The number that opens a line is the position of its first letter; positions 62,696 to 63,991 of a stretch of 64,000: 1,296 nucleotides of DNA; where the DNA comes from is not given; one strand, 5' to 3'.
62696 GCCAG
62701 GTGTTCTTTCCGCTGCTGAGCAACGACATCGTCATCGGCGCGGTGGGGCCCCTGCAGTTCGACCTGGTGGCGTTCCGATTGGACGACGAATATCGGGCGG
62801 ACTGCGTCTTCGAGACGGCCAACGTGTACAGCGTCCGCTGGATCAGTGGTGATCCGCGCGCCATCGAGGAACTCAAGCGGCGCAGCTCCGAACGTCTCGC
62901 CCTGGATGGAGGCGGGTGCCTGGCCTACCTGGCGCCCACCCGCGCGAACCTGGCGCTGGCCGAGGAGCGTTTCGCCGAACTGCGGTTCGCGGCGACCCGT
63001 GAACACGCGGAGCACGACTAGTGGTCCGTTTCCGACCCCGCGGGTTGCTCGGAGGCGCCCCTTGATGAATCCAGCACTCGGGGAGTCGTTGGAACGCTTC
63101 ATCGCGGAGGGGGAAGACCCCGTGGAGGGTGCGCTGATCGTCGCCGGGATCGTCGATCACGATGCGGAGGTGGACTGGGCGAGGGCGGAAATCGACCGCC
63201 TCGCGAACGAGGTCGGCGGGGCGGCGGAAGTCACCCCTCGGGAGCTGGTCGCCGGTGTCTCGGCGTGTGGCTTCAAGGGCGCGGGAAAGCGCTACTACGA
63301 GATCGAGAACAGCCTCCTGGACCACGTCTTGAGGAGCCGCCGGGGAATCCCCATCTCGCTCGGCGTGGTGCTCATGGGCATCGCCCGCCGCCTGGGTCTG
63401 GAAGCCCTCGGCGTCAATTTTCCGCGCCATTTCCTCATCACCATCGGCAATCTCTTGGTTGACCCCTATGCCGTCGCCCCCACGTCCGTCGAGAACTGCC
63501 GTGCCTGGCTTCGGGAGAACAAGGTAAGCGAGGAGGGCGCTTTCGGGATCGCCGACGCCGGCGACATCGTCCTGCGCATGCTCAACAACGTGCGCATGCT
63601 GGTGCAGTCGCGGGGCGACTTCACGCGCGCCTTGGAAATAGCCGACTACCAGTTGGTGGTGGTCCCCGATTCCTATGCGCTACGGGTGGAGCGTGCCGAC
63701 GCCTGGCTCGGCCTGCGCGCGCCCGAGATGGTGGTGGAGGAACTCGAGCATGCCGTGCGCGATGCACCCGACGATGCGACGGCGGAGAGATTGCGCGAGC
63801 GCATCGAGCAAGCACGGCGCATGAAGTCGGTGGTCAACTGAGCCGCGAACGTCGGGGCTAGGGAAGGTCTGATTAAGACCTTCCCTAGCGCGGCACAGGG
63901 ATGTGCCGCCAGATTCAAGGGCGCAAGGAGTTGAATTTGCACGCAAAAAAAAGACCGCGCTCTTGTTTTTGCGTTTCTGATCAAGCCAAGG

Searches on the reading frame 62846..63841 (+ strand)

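Call 14: search_protein_families(library=pfam, proteins=[window:62846-63841:+])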
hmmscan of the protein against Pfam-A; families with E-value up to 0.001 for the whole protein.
window:62846-63841:+ (331 aa): 2 families
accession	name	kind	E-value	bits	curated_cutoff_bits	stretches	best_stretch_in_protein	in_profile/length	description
PF13369.12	Transglut_core2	-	1.9e-29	102.6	23.5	1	112-247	3-155/155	Transglutaminase-like superfamily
PF13371.12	TPR_9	-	1.2e-08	35.2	35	1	253-320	5-72/73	Tetratricopeptide repeat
